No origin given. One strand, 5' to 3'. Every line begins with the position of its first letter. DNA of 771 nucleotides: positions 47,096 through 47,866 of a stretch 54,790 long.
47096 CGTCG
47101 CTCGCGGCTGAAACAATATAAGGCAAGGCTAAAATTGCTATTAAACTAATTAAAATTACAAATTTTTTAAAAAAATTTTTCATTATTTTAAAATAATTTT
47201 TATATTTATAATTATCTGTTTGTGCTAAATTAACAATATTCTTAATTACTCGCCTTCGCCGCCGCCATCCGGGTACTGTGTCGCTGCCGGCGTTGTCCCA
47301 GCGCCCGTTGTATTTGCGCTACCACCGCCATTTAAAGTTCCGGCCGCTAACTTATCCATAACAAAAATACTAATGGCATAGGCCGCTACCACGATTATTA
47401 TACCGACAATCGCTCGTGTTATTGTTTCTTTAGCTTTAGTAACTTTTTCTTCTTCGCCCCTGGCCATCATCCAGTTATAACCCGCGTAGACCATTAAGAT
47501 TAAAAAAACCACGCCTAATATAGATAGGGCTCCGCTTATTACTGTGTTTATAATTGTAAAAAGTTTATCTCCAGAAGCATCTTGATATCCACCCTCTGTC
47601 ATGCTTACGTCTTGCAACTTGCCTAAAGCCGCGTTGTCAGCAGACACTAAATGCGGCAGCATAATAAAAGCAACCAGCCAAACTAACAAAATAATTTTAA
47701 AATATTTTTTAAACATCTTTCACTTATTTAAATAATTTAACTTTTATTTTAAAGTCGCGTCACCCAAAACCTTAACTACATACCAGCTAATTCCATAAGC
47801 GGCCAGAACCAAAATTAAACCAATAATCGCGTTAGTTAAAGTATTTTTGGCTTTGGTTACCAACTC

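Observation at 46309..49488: Seven tandem TrbC/VirB2-like pilin paralogues with a conserved two-TM core and divergent ectodomains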

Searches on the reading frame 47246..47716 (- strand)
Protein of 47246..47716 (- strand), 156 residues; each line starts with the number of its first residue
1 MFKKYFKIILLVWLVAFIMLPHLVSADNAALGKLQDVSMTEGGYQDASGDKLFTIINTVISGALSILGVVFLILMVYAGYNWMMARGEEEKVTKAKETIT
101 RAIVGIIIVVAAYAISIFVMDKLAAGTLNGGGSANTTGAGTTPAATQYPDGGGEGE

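Call 5: search_protein_families(library=pfam, proteins=[window:47246-47716:-], max_evalue=1)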
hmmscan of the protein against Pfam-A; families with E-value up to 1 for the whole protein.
window:47246-47716:- (156 aa): 15 families
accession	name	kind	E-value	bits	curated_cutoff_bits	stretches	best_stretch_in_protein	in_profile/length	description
PF18895.5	T4SS_pilin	-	3.7e-11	43.4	26.6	1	49-116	2-68/71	Type IV secretion system pilin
PF04956.18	TrbC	-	0.0005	20.7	27.9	1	37-115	34-94/98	TrbC/VIRB2 pilin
PF07331.16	TctB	-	0.003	18.2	29.1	1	19-117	14-86/137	Tripartite tricarboxylate transporter TctB family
PF00001.26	7tm_1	-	0.0039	17.2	30.5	1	4-118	101-217/260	7 transmembrane receptor (rhodopsin family)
PF04973.17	NMN_transporter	-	0.0069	16.8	27.3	1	64-126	48-105/175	Nicotinamide mononucleotide transporter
PF02322.20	Cyt_bd_oxida_II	-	0.01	15.7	35.6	1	58-118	150-210/302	Cytochrome bd terminal oxidase subunit II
PF04290.18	DctQ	-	0.013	15.8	28.3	1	59-120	64-123/132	Tripartite ATP-independent periplasmic transporters, DctQ component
PF04148.18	Erv26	-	0.042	14.2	22.2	1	59-114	6-60/202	Transmembrane adaptor Erv26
PF10323.15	7TM_GPCR_Srv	-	0.1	12.3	21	1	4-122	119-232/283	Serpentine type 7TM GPCR chemoreceptor Srv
PF19865.4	DUF6338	-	0.13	12.3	26.5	1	65-128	4-69/205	Family of unknown function (DUF6338)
PF17534.7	DUF5453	-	0.23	11.9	25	1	66-124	96-150/186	Family of unknown function (DUF5453)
PF13687.11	DUF4153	-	0.44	10.1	27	0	2-119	85-191/373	Domain of unknown function (DUF4153)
PF20556.3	DUF6768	-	0.48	10.6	27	1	51-123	34-99/123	Family of unknown function (DUF6768)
PF09971.14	DUF2206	-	0.67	9.2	35.6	0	6-28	151-173/368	Predicted membrane protein (DUF2206)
PF10011.15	DUF2254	-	0.77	8.9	28.8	0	8-77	7-70/368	Predicted membrane protein (DUF2254)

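Call 24: find_homologous_proteins(query=A1, max_evalue=0.00001)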
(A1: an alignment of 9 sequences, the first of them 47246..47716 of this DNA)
Query A1 (9 sequences) (156 aa, profile of the alignment): 1542 proteins with E <= 0.00001 among 5602 candidates; the best 120 are listed.
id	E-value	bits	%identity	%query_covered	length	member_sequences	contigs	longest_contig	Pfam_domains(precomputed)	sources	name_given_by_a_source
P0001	2.1e-62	227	45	67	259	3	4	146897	PF18895.6,PF27259.1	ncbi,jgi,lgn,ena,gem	jgi:cytochrome bd-type quinol oxidase subunit 2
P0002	4.4e-58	213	42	63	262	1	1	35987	PF20479.4,PF18895.6,PF02322.21,PF27259.1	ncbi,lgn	-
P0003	4.6e-57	210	42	68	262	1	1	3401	PF18895.6,PF27259.1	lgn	-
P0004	7.7e-57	209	39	72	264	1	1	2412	PF18895.6,PF04956.19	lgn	-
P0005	2.2e-51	192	42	69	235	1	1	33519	PF18895.6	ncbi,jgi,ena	-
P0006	2.0e-47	179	32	89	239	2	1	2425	PF18895.6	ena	-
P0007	6.0e-40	155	100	100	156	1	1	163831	PF18895.6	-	-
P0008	1.1e-39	154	30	63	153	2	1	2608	PF18895.6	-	-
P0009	1.8e-38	150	40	40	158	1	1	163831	PF18895.6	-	-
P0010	1.8e-38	150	55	58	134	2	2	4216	PF18895.6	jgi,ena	-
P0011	3.0e-38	149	32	81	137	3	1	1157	PF18895.6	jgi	-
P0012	5.8e-38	148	51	79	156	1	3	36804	PF18895.6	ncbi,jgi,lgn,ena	ncbi:MAG: pilin [Patescibacteria group bacterium]|jgi:uncharacterized membrane protein YwzB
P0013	2.0e-37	146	33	62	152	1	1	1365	PF18895.6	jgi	-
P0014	7.4e-37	145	43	45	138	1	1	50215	PF18895.6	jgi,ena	-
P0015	7.6e-37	145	68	85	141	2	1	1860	PF18895.6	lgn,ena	-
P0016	1.2e-36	144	57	66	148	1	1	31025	PF18895.6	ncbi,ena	-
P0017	1.2e-36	144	47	69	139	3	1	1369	PF18895.6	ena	-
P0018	1.5e-36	144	39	87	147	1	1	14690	PF18895.6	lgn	-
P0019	2.0e-36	143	62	47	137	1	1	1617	PF18895.6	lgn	-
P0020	2.1e-36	143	60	69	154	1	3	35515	PF18895.6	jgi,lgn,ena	-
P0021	2.3e-36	143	44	74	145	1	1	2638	PF18895.6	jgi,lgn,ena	-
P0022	3.3e-36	143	45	79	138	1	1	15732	PF18895.6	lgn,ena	-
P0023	3.7e-36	142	57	58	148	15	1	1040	PF18895.6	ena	-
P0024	8.0e-36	141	48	81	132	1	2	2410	PF18895.6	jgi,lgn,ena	-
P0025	9.7e-36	141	66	49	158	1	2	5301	PF18895.6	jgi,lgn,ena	jgi:cytochrome bd-type quinol oxidase subunit 2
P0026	1.3e-35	141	34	81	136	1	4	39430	PF18895.6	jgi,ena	jgi:hypothetical protein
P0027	1.7e-35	140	52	65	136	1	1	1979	PF18895.6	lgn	-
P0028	1.8e-35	140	51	75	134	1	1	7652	PF18895.6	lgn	-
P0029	1.9e-35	140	34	81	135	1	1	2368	PF18895.6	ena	-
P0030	2.2e-35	140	35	81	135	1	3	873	PF18895.6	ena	-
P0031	2.3e-35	140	48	80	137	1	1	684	PF18895.6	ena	-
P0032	2.5e-35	140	38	60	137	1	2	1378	PF18895.6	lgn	-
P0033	2.8e-35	140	67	83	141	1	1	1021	PF18895.6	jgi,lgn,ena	-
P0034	2.9e-35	139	58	66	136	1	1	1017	PF18895.6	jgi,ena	-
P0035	3.1e-35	139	49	83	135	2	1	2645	PF18895.6,PF04956.19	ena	-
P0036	3.2e-35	139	48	85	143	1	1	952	PF18895.6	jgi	jgi:hypothetical protein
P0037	4.2e-35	139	40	46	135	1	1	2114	PF18895.6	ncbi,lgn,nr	ncbi:MAG: pilin [bacterium]|nr:pilin [bacterium]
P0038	4.2e-35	139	44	45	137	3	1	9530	PF18895.6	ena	-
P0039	4.4e-35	139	48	82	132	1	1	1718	PF18895.6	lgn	-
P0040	4.5e-35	139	48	80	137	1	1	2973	PF18895.6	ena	-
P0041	4.8e-35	139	53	65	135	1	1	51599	PF18895.6,PF04956.19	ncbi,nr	ncbi:MAG: pilin [bacterium]|nr:pilin [bacterium]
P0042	5.3e-35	139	35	81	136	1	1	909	PF18895.6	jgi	-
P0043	5.9e-35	138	48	79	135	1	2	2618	PF18895.6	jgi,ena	-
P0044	6.0e-35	138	50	81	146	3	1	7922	PF18895.6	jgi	-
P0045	6.2e-35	138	48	80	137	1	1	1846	PF18895.6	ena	-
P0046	6.2e-35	138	65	48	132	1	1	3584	PF18895.6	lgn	-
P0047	6.4e-35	138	44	45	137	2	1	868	PF18895.6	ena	-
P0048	6.9e-35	138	44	91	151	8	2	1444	PF18895.6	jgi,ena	-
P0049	7.8e-35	138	33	81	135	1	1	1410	PF18895.6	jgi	jgi:protein-S-isoprenylcysteine O-methyltransferase Ste14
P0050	7.9e-35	138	38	62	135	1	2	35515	PF18895.6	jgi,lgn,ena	-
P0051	8.3e-35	138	33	83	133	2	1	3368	PF18895.6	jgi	-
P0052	8.9e-35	138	52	81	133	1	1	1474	PF18895.6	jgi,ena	-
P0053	9.5e-35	138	39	60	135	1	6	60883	PF18895.6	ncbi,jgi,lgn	jgi:amino acid transporter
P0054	9.8e-35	138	32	81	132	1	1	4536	PF18895.6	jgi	-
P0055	1.1e-34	138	50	81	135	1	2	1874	PF18895.6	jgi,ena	-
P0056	1.4e-34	137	57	58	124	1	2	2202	PF18895.6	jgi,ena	-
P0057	1.8e-34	137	55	60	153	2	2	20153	PF18895.6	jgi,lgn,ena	jgi:uncharacterized protein YggT (Ycf19 family)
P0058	1.9e-34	137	43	46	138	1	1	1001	PF18895.6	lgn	-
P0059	1.9e-34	137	63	91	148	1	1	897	PF18895.6,PF04956.19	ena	-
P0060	2.5e-34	136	52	63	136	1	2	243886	PF18895.6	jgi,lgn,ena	jgi:hypothetical protein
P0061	2.5e-34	136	35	62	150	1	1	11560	PF18895.6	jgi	-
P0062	2.6e-34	136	38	62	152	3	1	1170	PF18895.6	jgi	-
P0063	2.9e-34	136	35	81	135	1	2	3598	PF18895.6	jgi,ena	jgi:hypothetical protein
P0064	3.8e-34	136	49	71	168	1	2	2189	PF18895.6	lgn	-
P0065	6.8e-34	135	44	45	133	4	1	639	PF18895.6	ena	-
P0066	7.5e-34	135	33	81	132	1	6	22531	PF18895.6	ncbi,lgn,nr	ncbi:pilin [Patescibacteria group bacterium]|nr:pilin [Patescibacteria group bacterium] MBU1663335.1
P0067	7.9e-34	135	60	56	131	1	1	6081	PF18895.6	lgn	-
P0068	8.6e-34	135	48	72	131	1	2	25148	PF18895.6,PF04956.19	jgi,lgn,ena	-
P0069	1.1e-33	134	43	83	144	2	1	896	PF18895.6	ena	-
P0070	1.2e-33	134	48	62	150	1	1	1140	PF18895.6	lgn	-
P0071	1.2e-33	134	54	85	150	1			PF18895.6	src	-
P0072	1.3e-33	134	47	58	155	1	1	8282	PF18895.6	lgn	-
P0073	1.3e-33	134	53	57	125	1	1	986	PF18895.6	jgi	jgi:lysylphosphatidylglycerol synthetase-like protein (DUF2156 family)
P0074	1.6e-33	134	45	81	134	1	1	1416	PF18895.6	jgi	jgi:hypothetical protein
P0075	1.6e-33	134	42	83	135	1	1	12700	PF18895.6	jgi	-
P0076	2.0e-33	134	53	77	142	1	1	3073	PF18895.6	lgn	-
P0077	2.4e-33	133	42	80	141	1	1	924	PF05545.17,PF18895.6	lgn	-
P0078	2.5e-33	133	44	46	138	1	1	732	PF18895.6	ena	-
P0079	2.5e-33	133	44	45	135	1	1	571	PF18895.6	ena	-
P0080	3.2e-33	133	45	42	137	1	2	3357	PF18895.6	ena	-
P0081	3.4e-33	133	53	60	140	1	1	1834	PF18895.6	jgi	jgi:cbb3-type cytochrome oxidase subunit 3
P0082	3.7e-33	133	64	54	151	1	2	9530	PF18895.6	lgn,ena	-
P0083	6.6e-33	132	36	79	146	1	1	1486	PF18895.6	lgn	-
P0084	6.7e-33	132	39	42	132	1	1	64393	PF18895.6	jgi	jgi:hypothetical protein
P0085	1.0e-32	131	46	79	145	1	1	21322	PF18895.6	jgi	jgi:amino acid transporter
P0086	1.2e-32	131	56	58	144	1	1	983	PF18895.6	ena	-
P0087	1.2e-32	131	44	87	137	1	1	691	PF18895.6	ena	-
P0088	1.3e-32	131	34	67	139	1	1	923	PF18895.6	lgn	-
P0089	1.3e-32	131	37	62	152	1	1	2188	PF18895.6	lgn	-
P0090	1.4e-32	131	47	96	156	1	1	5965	PF18895.6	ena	-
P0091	1.7e-32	131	36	45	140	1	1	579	PF18895.6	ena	-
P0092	1.7e-32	131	50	78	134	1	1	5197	PF18895.6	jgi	-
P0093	2.2e-32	130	33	69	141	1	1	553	PF18895.6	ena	-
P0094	2.4e-32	130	39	85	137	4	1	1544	PF18895.6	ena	-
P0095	2.6e-32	130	39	62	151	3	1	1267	PF18895.6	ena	-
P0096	3.0e-32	130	62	47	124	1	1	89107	PF18895.6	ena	-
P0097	3.4e-32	130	34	81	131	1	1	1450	PF18895.6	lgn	-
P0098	3.6e-32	129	53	77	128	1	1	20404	PF18895.6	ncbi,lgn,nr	ncbi:hypothetical protein HY797_04380 [Candidatus Falkowbacteria bacterium]|nr:hypothetical protein 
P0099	3.9e-32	129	39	62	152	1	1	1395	PF18895.6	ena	-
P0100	3.9e-32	129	44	62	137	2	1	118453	PF18895.6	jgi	-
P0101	4.1e-32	129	39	76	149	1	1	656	PF18895.6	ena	-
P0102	4.2e-32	129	31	80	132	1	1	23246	PF18895.6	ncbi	ncbi:MAG: pilin [Candidatus Falkowbacteria bacterium]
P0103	4.4e-32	129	54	77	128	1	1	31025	PF18895.6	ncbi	-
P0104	4.9e-32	129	47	83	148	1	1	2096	PF18895.6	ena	-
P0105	5.0e-32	129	51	59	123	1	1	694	PF18895.6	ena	-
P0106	5.0e-32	129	41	82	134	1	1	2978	PF18895.6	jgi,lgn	jgi:hypothetical protein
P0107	5.1e-32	129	49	69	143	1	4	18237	PF18895.6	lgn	-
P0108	5.2e-32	129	59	76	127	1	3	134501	PF18895.6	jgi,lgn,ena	-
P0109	5.4e-32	129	35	55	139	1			PF18895.6,PF04956.19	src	-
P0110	5.5e-32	129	61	80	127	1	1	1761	PF18895.6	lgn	-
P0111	5.6e-32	129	34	60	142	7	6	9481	PF18895.6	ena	-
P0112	5.8e-32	129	54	53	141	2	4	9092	PF18895.6,PF04956.19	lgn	-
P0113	5.8e-32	129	47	74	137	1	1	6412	PF18895.6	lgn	-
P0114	5.9e-32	129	36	65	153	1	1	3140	PF18895.6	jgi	jgi:hypothetical protein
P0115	6.7e-32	129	37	74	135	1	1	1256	PF18895.6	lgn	-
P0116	6.8e-32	129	36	62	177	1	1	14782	PF18895.6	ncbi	ncbi:MAG: MMCAP2_0565 family pilin-like conjugal transfer protein [Candidatus Falkowbacteria bacteri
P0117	7.9e-32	128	44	81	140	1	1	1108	PF18895.6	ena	-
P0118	8.0e-32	128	58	70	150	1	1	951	PF18895.6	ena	-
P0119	8.5e-32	128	63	79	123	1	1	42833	PF18895.6,PF04956.19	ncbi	-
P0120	9.9e-32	128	60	47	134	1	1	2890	PF18895.6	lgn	-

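Call 25: find_encoding_contigs(protein=P0007, flank=10000, max_places=3)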
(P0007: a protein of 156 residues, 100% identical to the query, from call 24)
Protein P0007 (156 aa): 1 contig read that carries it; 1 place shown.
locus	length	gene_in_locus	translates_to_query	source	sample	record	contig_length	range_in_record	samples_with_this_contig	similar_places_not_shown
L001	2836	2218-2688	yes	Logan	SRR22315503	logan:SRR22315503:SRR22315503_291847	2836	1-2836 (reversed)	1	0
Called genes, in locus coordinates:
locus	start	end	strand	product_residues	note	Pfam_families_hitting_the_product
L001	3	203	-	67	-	?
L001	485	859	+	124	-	PF18895:T4SS_pilin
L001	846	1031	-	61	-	-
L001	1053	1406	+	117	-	PF05545:FixQ (faint), PF18895:T4SS_pilin (weak)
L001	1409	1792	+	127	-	PF18895:T4SS_pilin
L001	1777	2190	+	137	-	PF18895:T4SS_pilin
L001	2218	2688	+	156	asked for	PF18895:T4SS_pilin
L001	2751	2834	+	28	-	?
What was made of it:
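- Tried and rejected: Looking up p3 returned only a 2.8-kb Logan contig (SRR22315503) carrying five of the seven genes at 100% identity (call 25).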

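Call 26: search_protein_families(library=ncbifam, proteins=[window:47246-47716:-], max_evalue=0.01)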
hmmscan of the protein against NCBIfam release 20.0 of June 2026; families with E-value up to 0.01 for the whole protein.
window:47246-47716:- (156 aa): 2 families
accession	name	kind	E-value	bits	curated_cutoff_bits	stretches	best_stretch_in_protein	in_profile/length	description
NF045849.1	ICE_MMCAP2_0565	equivalog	4.5e-11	42.3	40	1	50-121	7-78/80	Mbov_0395 family pilin-like conjugal transfer protein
TIGR03340.1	phn_DUF6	hypoth_equivalog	0.00035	20.3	288.15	1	60-125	173-237/281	phosphonate utilization associated putative membrane protein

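Call 30: find_related_loci(query=A2, collection=genome_contigs, flank=10000)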
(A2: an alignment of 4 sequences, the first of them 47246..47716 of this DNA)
Query A2 (156 aa) in genome_contigs; peptide patterns used: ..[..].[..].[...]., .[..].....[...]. (x = any residue, [..] = any of these).
443 stretches matched a pattern; 370 encode a relative of the query (tblastn E <= 1e-3); the best 80 are kept; 78 distinct loci.
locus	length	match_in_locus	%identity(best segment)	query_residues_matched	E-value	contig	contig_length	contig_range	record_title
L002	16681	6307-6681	54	1-127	5e-38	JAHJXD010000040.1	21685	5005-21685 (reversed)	MAG: Patescibacteria group bacterium isolate UML_A.mb.15 UML_A.mb.15_k141_67622, whole genome shotgun sequence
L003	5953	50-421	52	1-123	4e-35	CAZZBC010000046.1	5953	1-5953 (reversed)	MAG TPA_asm: uncultured Gammaproteobacteria bacterium isolate binchicken_co232_117 genome assembly, contig: NODE_24854_l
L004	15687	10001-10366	63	1-123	2e-34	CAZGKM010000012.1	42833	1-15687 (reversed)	MAG TPA_asm: uncultured Gammaproteobacteria bacterium isolate SRP319275_co4_39 genome assembly, contig: NODE_490_length_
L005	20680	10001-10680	52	1-123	6e-34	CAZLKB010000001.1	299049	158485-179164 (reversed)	MAG TPA_asm: uncultured Gammaproteobacteria bacterium isolate binchicken_co115_145 genome assembly, contig: NODE_32_leng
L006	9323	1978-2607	53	4-131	2e-33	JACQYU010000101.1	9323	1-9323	MAG: Candidatus Falkowbacteria bacterium isolate NC_groundwater_1549_Pr4_S-0.65um_40_6 SR1-18-Sp65_coassembly_scaffold_6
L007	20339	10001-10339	54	7-123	3e-33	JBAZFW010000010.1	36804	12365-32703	MAG: Patescibacteria group bacterium isolate SO_2017_LW3_29 NODE_2685_length_36804_cov_3.374540_LW162_2017, whole genome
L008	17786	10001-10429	45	7-149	4e-33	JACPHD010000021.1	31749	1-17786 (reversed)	MAG: Parcubacteria group bacterium isolate NC_groundwater_405_Ag_B-0.1um_41_14 GD18-4_B1_scaffold_522465, whole genome s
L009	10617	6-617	46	2-130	3e-32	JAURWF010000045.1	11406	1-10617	MAG: bacterium isolate E10_concoct.bin.1_sub E10_k141_525403, whole genome shotgun sequence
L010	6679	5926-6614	57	33-135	4e-32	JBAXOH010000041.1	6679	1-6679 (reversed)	MAG: bacterium isolate ELA500 MAG500_41, whole genome shotgun sequence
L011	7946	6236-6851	50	1-129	2e-31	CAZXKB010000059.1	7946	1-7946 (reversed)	MAG TPA_asm: uncultured Gammaproteobacteria bacterium isolate SRP185410_co1_438 genome assembly, contig: k141_323984, wh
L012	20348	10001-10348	51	10-123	2e-30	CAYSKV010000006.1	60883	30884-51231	MAG TPA_asm: uncultured Gammaproteobacteria bacterium isolate binchicken_co154_6 genome assembly, contig: NODE_490_lengt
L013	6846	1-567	46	1-126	6e-30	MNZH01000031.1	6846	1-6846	MAG: Parcubacteria group bacterium CG2_30_45_37 cg2_3.0_scaffold_18699_c, whole genome shotgun sequence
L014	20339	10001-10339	53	8-123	1e-29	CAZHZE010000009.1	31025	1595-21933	MAG TPA_asm: uncultured Gammaproteobacteria bacterium isolate SRP263991_co7_529 genome assembly, contig: NODE_1919_lengt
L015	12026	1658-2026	53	1-123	4e-29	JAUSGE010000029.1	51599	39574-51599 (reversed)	MAG: bacterium isolate E14_metabat.bin.105 E14_k141_1060471, whole genome shotgun sequence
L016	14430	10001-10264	57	42-129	4e-29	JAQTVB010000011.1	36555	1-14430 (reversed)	MAG: Patescibacteria group bacterium isolate STB_78 NODE_2391_length_36555_cov_4.204815_Sandtown_B, whole genome shotgun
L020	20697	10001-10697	45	3-130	2e-27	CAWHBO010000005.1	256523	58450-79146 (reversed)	MAG: Candidatus Parcubacteria bacterium isolate MFD00905.bin.2.44 genome assembly, contig: contig_61758, whole genome sh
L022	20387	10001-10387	52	3-127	1e-26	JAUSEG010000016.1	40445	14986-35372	MAG: bacterium isolate E14_maxbin.173 E14_k141_987915, whole genome shotgun sequence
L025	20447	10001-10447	41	4-151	1e-25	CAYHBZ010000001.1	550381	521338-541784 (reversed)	MAG TPA_asm: uncultured Gammaproteobacteria bacterium isolate ERP119702_co3_79 genome assembly, contig: NODE_1_length_55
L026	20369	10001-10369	46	8-129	1e-25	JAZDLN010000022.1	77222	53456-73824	MAG: Candidatus Falkowbacteria bacterium isolate MEGAHIT-group-0.601 k141_13139912, whole genome shotgun sequence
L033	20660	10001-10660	38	2-123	8e-25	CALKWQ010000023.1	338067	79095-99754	MAG TPA_asm: uncultured bacterium isolate SRR6007447_bin.26_CONCOCT_v1.1_MAG genome assembly, contig: ERZ724101.3, whole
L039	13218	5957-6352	44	3-126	2e-24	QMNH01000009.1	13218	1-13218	MAG: Candidatus Falkowbacteria bacterium isolate B7_G4 B7_Guay4_scaffold_03960, whole genome shotgun sequence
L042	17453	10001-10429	42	3-129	2e-24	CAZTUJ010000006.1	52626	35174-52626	MAG TPA_asm: uncultured Gammaproteobacteria bacterium isolate SRP272421_co2_96 genome assembly, contig: NODE_1031_length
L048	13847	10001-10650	43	1-132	4e-24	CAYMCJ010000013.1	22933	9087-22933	MAG TPA_asm: uncultured Gammaproteobacteria bacterium isolate SRP178699_co1_454 genome assembly, contig: NODE_2624_lengt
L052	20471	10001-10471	37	5-152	8e-24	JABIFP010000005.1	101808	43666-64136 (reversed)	MAG: Candidatus Magasanikbacteria bacterium isolate SI053_bin23 k141_1348452, whole genome shotgun sequence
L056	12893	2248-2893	40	3-121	2e-23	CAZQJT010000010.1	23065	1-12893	MAG TPA_asm: uncultured Gammaproteobacteria bacterium isolate binchicken_co39_618 genome assembly, contig: NODE_5376_len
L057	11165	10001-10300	44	31-130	1e-23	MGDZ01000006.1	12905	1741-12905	MAG: Candidatus Uhrbacteria bacterium RIFCSPHIGHO2_02_FULL_57_19 rifcsphigho2_02_scaffold_11886, whole genome shotgun se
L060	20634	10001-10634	41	3-130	2e-23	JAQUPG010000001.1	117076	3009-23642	MAG: Patescibacteria group bacterium isolate STD1_219 NODE_323_length_117076_cov_6.680792_Sandtown_D1, whole genome shot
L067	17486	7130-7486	44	1-123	3e-23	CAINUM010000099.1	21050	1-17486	MAG: Candidatus Magasanikbacteria bacterium isolate Kiruna_bin-08293 genome assembly, contig: bin-08293:099/107, whole g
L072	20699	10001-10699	37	3-125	4e-23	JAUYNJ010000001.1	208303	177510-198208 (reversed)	MAG: bacterium isolate C3_metabat.bin.14 C3_k141_95619, whole genome shotgun sequence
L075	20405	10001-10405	38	3-138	5e-23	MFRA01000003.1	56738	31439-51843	MAG: Candidatus Magasanikbacteria bacterium RIFOXYD1_FULL_40_23 rifoxyd1_full_scaffold_160, whole genome shotgun sequenc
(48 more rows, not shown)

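Call 33: search_protein_families(library=pfam, proteins=[L057:3995-5374:+, L067:1365-2234:+, L042:6571-8169:-, L025:3149-4522:+, L003:995-1621:-, L052:13980-15089:-, L025:15157-17403:+, L075:2767-3387:+, L075:966-2765:+, L048:4039-4776:-], max_evalue=0.001)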
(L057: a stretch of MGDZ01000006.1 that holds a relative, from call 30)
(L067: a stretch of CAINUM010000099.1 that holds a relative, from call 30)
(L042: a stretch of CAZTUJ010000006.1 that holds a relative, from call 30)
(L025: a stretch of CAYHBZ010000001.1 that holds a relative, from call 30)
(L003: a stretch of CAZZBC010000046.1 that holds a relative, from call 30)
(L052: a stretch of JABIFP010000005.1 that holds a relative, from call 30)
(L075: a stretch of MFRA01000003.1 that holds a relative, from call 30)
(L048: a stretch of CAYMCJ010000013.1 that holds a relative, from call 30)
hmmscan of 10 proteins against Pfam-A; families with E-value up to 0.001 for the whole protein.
L057:3995-5374:+ (459 aa): 2 families
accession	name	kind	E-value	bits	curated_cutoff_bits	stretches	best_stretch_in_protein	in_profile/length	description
PF01547.30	SBP_bac_1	-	3.9e-28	99.8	26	1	45-378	6-306/307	Bacterial extracellular solute-binding protein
PF13416.11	SBP_bac_8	-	5.3e-23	82.6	27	1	50-388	2-259/279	Bacterial extracellular solute-binding protein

L067:1365-2234:+ (289 aa): 2 families
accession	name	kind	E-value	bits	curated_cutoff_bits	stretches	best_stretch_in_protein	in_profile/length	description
PF00483.29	NTP_transferase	-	2.4e-28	99.8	21.2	1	9-268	3-240/245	Nucleotidyl transferase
PF12804.13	NTP_transf_3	-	6.4e-05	23.6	27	1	9-67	2-53/160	MobA-like NTP transferase domain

L042:6571-8169:- (532 aa): 0 families

L025:3149-4522:+ (457 aa): 0 families

L003:995-1621:- (208 aa): 0 families

L052:13980-15089:- (369 aa): 4 families
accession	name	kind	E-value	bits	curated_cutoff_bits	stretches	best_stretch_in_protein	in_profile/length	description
PF06925.17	MGDG_synth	-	2.1e-28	99.9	25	1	20-187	1-169/169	Monogalactosyldiacylglycerol (MGDG) synthase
PF04101.22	Glyco_tran_28_C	-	2.7e-09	37.7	22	1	211-335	1-126/166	Glycosyltransferase family 28 C-terminal domain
PF02350.25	Epimerase_2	-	2.9e-07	30.1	30.6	1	158-310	124-286/347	UDP-N-acetylglucosamine 2-epimerase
PF00534.26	Glycos_transf_1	-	2.2e-05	24.5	26.4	1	200-323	5-135/172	Glycosyl transferases group 1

L025:15157-17403:+ (748 aa): 5 families
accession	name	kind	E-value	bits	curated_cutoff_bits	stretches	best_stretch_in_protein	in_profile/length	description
PF01138.27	RNase_PH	-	5.9e-47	159.8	25.5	2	22-154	2-130/130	3' exoribonuclease family, domain 1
PF00575.29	S1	-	4.6e-19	69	22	1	639-710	2-74/74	S1 RNA binding domain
PF03725.20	RNase_PH_C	-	8.1e-14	51.8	20.8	1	159-218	3-64/67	3' exoribonuclease family, domain 2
PF00013.35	KH_1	-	3.5e-11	43.1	21.5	1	576-634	2-66/66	KH domain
PF22675.2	KH-I_KHDC4-BBP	-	0.00098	19.4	30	0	585-615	8-38/76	KHDC4/BBP-like, KH-domain type I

L075:2767-3387:+ (206 aa): 1 family
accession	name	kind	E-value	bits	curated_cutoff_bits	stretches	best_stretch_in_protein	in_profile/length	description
PF07963.17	N_methyl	-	2.1e-05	24.3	21.2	1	12-34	4-26/27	Prokaryotic N-terminal methylation motif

L075:966-2765:+ (599 aa): 5 families
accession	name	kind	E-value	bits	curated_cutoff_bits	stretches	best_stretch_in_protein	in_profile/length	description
PF13620.12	CarboxypepD_reg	-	1.3e-15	58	32.3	1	162-233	5-74/82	Carboxypeptidase regulatory-like domain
PF13715.12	CarbopepD_reg_2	-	5.3e-11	42.8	32.2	1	162-226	4-62/88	CarboxypepD_reg-like domain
PF07963.17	N_methyl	-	2.8e-06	27.1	21.2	1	6-30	3-27/27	Prokaryotic N-terminal methylation motif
PF02369.22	Big_1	-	0.00028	21.4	34.9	0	161-218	23-81/93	Bacterial Ig-like domain (group 1)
PF17802.7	SpaA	-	0.00031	21.3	23.1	0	165-220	9-65/91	Prealbumin-like fold domain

L048:4039-4776:- (245 aa): 1 family
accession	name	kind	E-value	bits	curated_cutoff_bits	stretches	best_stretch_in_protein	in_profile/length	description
PF00535.33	Glycos_transf_2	-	4.3e-21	76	23.3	1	6-173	3-167/168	Glycosyl transferase family 2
